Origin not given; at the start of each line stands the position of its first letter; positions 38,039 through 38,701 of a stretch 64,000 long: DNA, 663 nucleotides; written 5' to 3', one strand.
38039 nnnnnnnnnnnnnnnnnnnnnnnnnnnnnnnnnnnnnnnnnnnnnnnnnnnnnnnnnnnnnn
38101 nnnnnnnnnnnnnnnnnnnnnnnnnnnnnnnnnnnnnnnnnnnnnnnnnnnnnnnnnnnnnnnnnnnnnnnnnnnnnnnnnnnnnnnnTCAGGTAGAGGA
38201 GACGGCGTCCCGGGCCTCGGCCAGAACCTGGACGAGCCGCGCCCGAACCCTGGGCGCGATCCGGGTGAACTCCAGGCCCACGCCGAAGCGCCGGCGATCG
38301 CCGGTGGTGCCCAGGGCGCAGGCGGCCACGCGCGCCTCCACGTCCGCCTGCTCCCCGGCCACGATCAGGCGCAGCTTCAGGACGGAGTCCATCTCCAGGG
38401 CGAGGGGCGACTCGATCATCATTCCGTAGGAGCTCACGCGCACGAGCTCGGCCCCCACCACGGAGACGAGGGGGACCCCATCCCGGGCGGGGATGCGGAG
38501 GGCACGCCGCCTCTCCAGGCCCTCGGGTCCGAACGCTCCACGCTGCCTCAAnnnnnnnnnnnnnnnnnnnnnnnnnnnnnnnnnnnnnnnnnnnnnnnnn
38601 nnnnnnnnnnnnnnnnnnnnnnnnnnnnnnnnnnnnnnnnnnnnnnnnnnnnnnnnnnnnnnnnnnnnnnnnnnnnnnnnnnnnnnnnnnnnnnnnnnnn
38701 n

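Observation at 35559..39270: PilZ domain protein translationally coupled to an FGE-like protein, convergent with a GT4 glycosyltransferase-methyltransferase pair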

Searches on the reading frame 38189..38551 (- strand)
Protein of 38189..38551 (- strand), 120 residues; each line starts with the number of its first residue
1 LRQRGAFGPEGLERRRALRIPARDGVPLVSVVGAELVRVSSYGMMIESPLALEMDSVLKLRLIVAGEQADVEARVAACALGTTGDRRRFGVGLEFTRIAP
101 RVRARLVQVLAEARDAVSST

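Call 5: search_protein_families(library=pfam, proteins=[window:38189-38551:-], max_evalue=0.1)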
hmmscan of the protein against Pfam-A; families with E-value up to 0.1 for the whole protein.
window:38189-38551:- (120 aa): 1 family
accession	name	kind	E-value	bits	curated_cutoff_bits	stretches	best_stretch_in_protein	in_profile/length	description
PF07238.19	PilZ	-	6.1e-07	30.2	22.5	1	32-111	23-101/102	PilZ domain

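Call 12: find_homologous_proteins(query=window:38189-38551:-, max_evalue=0.001)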
Query window:38189-38551:- (120 aa): 50 proteins with E <= 0.001 among 109 candidates.
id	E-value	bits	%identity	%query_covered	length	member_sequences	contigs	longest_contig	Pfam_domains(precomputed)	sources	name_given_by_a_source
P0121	7.8e-66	237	99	100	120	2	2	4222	PF07238.20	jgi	jgi:hypothetical protein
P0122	2.5e-58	213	89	99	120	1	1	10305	PF07238.20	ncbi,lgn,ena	-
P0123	1.9e-57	210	88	100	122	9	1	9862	PF07238.20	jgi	jgi:hypothetical protein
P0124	1.8e-56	207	86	99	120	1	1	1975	PF07238.20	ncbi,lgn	-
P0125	1.9e-54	200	84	99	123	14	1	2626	PF07238.20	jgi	jgi:hypothetical protein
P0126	3.9e-36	141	67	88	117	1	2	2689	PF07238.20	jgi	jgi:hypothetical protein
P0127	1.1e-35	140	67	93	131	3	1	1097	PF07238.20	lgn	-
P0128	9.2e-34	134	65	93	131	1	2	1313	PF07238.20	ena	-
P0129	3.5e-33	132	63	93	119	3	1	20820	PF07238.20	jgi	jgi:Tfp pilus assembly protein PilZ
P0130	1.5e-30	123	63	90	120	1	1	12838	PF07238.20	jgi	jgi:hypothetical protein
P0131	6.1e-30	121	59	93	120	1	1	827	PF07238.20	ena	-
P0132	4.1e-29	119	66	87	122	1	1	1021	PF07238.20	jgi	jgi:hypothetical protein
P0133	4.5e-29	119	59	90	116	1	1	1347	PF07238.20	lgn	-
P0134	8.3e-29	118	58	93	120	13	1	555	PF07238.20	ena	-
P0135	1.4e-28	117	58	93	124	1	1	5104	PF07238.20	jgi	-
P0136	4.2e-28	116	58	89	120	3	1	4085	PF07238.20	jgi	jgi:hypothetical protein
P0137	4.3e-28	115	55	90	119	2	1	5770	PF07238.20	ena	-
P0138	6.0e-28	115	61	88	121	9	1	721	PF07238.20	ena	-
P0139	9.6e-28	114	69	71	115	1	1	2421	PF07238.20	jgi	jgi:hypothetical protein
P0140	1.1e-27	114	57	93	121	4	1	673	PF07238.20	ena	-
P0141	2.1e-27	113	62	90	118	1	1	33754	PF07238.20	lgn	-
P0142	2.6e-27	113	61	90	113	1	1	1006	PF07238.20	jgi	-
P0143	3.2e-27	113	59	88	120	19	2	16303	PF07238.20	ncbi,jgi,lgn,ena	-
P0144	1.3e-26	111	59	83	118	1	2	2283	PF07238.20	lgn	-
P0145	1.8e-26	110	57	92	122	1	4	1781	PF07238.20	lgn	-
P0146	2.4e-26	110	58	88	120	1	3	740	PF07238.20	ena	-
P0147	2.5e-26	110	58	85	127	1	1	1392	PF07238.20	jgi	jgi:PilZ domain-containing protein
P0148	3.5e-26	109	61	88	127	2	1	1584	PF07238.20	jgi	jgi:hypothetical protein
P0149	4.6e-26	109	57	84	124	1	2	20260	PF07238.20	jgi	jgi:hypothetical protein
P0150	4.8e-26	109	62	70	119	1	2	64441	PF07238.20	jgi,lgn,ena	-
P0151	1.2e-25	108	58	88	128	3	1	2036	PF07238.20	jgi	-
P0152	1.4e-25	107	59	89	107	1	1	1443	PF07238.20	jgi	jgi:hypothetical protein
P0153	1.5e-25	107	54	96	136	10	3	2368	PF07238.20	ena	-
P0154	1.5e-25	107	54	87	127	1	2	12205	PF07238.20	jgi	-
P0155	4.0e-25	106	59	84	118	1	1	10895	PF07238.20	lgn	-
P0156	5.7e-25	105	61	78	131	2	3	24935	PF07238.20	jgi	jgi:hypothetical protein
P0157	1.0e-23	101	53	96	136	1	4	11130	PF07238.20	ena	-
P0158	2.0e-23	100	54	89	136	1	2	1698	PF07238.20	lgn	-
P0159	1.1e-22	98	52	83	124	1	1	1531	PF07238.20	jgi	jgi:PilZ domain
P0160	2.3e-22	97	66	68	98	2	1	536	PF07238.20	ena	-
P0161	2.8e-22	97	63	68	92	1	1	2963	PF07238.20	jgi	-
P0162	1.5e-21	94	63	69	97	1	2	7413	PF07238.20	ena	-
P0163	2.9e-21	94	56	83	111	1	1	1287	PF07238.20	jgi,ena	-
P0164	4.3e-21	93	53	84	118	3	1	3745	PF07238.20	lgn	-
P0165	5.4e-21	93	61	68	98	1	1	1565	PF07238.20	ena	-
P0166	5.9e-21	93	48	90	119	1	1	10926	PF07238.20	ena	-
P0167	8.2e-21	92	52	83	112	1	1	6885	PF07238.20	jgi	jgi:hypothetical protein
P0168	5.4e-20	89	51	86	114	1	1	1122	PF07238.20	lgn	-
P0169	4.2e-19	87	56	78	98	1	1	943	PF07238.20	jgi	jgi:hypothetical protein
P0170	1.9e-15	75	53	71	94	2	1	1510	PF07238.20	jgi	jgi:hypothetical protein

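Call 18: find_encoding_contigs(protein=P0166, flank=4000, max_places=2)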
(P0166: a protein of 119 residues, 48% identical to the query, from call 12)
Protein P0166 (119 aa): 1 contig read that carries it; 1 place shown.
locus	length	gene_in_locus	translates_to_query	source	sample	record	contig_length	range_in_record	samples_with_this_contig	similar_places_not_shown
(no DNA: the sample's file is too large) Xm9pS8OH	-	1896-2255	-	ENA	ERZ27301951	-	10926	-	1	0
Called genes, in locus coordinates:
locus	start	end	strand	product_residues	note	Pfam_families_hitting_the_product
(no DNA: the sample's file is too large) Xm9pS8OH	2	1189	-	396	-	?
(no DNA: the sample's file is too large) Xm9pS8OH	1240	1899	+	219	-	PF03781:FGE-sulfatase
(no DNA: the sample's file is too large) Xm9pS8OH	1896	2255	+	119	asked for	PF07238:PilZ (weak)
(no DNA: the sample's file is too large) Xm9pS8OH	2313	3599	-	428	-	PF00534:Glycos_transf_1, PF13692:Glyco_trans_1_4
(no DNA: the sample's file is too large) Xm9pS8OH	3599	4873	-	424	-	PF13847:Methyltransf_31 (faint), PF13489:Methyltransf_23, PF07021:MetW, PF08241:Methyltransf_11, PF08242:Methyltransf_12, PF13649:Methyltransf_25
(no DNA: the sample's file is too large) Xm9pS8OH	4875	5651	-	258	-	PF05690:ThiG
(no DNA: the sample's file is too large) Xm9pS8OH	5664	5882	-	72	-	PF02597:ThiS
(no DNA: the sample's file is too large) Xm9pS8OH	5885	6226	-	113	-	-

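Call 19: find_encoding_contigs(protein=P0156, flank=4000, max_places=2)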
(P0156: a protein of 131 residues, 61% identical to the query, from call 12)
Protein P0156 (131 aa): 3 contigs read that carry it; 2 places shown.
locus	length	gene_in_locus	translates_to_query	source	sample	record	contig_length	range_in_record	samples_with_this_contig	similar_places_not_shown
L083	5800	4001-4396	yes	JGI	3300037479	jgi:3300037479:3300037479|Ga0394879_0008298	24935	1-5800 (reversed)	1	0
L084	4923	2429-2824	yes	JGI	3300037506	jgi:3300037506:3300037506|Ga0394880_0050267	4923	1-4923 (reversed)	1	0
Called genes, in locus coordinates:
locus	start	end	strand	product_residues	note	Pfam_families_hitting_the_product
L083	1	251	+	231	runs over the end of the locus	-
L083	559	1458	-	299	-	PF08240:ADH_N, PF16912:Glu_dehyd_C, PF01488:Shikimate_DH (weak), PF00107:ADH_zinc_N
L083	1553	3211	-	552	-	PF04389:Peptidase_M28, PF01546:Peptidase_M20 (weak)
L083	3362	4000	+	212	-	PF03781:FGE-sulfatase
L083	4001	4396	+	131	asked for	PF07238:PilZ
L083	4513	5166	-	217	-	PF07336:ABATE, PF11706:zf-CGNR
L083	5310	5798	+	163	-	?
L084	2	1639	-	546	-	?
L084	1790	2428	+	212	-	PF03781:FGE-sulfatase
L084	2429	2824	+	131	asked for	PF07238:PilZ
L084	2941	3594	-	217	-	PF07336:ABATE, PF11706:zf-CGNR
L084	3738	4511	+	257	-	PF04978:MST (weak), PF12867:DinB_2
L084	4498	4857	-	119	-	PF02472:ExbD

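Call 20: find_encoding_contigs(protein=P0150, flank=4000, max_places=2)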
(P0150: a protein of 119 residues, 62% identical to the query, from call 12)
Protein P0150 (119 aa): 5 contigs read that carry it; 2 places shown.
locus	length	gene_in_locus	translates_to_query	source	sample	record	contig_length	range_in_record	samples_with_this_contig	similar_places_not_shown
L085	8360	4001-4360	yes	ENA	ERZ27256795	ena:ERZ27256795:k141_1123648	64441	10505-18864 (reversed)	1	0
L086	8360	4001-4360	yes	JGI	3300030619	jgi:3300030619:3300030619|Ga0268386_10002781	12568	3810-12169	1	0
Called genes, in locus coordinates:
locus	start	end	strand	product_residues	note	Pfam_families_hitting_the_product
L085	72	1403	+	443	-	PF01408:GFO_IDH_MocA, PF19051:GFO_IDH_MocA_C2, PF02894:GFO_IDH_MocA_C (weak), PF22725:GFO_IDH_MocA_C3, PF19051:GFO_IDH_MocA_C2 (weak)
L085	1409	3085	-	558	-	PF04389:Peptidase_M28, PF01546:Peptidase_M20 (weak)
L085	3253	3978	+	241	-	PF03781:FGE-sulfatase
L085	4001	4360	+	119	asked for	PF07238:PilZ (weak)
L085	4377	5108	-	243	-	PF03544:TonB_C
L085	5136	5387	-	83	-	PF02472:ExbD (weak)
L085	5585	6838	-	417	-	PF00534:Glycos_transf_1, PF13692:Glyco_trans_1_4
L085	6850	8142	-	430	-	PF13489:Methyltransf_23, PF07021:MetW, PF08241:Methyltransf_11, PF08242:Methyltransf_12 (weak), PF13649:Methyltransf_25, PF13847:Methyltransf_31 (weak)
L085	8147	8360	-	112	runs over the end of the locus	-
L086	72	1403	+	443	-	PF01408:GFO_IDH_MocA, PF19051:GFO_IDH_MocA_C2, PF02894:GFO_IDH_MocA_C (weak), PF22725:GFO_IDH_MocA_C3, PF19051:GFO_IDH_MocA_C2 (weak)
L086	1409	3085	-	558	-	PF04389:Peptidase_M28, PF01546:Peptidase_M20 (weak)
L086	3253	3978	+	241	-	PF03781:FGE-sulfatase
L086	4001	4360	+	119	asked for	PF07238:PilZ (weak)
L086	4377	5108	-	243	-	PF03544:TonB_C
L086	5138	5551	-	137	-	PF02472:ExbD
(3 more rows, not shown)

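Call 22: search_protein_families(library=ncbifam, proteins=[window:38189-38551:-], max_evalue=0.01)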
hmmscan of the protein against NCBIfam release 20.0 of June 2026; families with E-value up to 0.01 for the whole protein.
window:38189-38551:- (120 aa): 1 family
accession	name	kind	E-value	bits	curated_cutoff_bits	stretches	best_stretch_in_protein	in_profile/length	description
TIGR02266.1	gmx_TIGR02266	paralog_domain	6.1e-06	26.3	68.7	1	39-110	24-95/96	TIGR02266 family protein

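Call 42: search_solved_structures(query=A1, max_evalue=1, show_alignments=3)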
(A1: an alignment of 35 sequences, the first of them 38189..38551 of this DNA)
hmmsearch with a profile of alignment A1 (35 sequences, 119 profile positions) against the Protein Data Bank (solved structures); distinct sequences matched with E-value up to 1: 0.

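Call 43: predict_structure(alignment_id=A1)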
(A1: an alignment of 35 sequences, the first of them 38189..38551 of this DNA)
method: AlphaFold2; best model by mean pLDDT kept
length: 120 residues; sequences in the alignment: 35
mean_pLDDT: 82.6   pTM: 0.70
mean pLDDT of the five models: 82.6, 82.5, 80.4, 80.3, 80.0
residues with pLDDT >= 90: 72; 70-90: 20; 50-70: 23; < 50: 5
segments of 3 or more residues with pLDDT < 50: 1-3
pLDDT, mean of each block of 10 residues (from residue 1): 50 56 64 91 93 96 94 96 82 97 94 77
secondary structure, 60 per line:
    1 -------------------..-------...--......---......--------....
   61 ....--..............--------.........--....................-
elements in order: E29-31 E34-39 E43-48 E57-64 E67-80 E89-97 H100-119

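Call 46: fold_search(model_id=the predicted structure, library=pdb)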
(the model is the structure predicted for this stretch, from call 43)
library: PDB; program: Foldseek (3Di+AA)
matches with E <= 10: 436; with E <= 0.001: 3
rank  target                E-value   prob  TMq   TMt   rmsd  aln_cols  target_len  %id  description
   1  5kgo_A                6.5e-04  1.00  0.70  0.40   4.2       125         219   14  Structure of K. pneumonia MrkH-c-di-GMP complex (released 2016-08-17)
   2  4q63                  8.5e-04  1.00  0.57  0.70   3.7       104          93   18  Crystal Structure of Legionella Uncharacterized Protein Lpg0364 (released 2014-05-07)
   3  4rt0_C                9.0e-04  1.00  0.54  0.59   3.2        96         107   21  Structure of the Alg44 PilZ domain from Pseudomonas aeruginosa PAO1 in complex with c-di-GMP (released 2015-04-08)
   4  4xrn_B                1.0e-03  1.00  0.57  0.65   3.8       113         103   20  Pilz domain with c-di-gmp of a protein from Pseudomonas aeruginosa (released 2016-02-03)
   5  4rt1_A                1.3e-03  1.00  0.59  0.64   3.6       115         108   19  Structure of the Alg44 PilZ domain (R95A mutant) from Pseudomonas aeruginosa PAO1 in complex with c-di-GMP (released 2015-04-08)
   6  4rt0_B                1.4e-03  1.00  0.57  0.63   3.8       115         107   20  Structure of the Alg44 PilZ domain from Pseudomonas aeruginosa PAO1 in complex with c-di-GMP (released 2015-04-08)
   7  5vx6_B                2.4e-03  1.00  0.60  0.37   4.4       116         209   20  Structure of Bacillus subtilis Inhibitor of motility (MotI/DgrA) (released 2017-11-22)
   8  5vx6_A                2.6e-03  1.00  0.51  0.31   8.4       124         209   20  Structure of Bacillus subtilis Inhibitor of motility (MotI/DgrA) (released 2017-11-22)
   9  4rt0_A                2.7e-03  1.00  0.58  0.63   3.4       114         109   20  Structure of the Alg44 PilZ domain from Pseudomonas aeruginosa PAO1 in complex with c-di-GMP (released 2015-04-08)
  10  5kec_D                4.3e-03  1.00  0.65  0.37   5.6       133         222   14  Structure of K. pneumonia MrkH in its apo state. (released 2016-08-17)
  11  5kec_A                5.3e-03  1.00  0.67  0.37   5.5       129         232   12  Structure of K. pneumonia MrkH in its apo state. (released 2016-08-17)
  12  5kgo_D                8.3e-03  1.00  0.67  0.38   4.6       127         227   14  Structure of K. pneumonia MrkH-c-di-GMP complex (released 2016-08-17)
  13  5ejl                  8.3e-03  1.00  0.61  0.33   4.8       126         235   13  MrkH, A novel c-di-GMP dependence transcription regulatory factor. (released 2016-10-19)
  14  5ked_B                8.7e-03  1.00  0.64  0.37   5.7       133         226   14  Structure of the 2.65 Angstrom P2(1) crystal of K. pneumonia MrkH (released 2016-08-17)
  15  5y6g                  1.5e-02  1.00  0.56  0.53   5.2       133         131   15  PilZ domain with c-di-GMP of YcgR from Escherichia coli (released 2018-07-18)
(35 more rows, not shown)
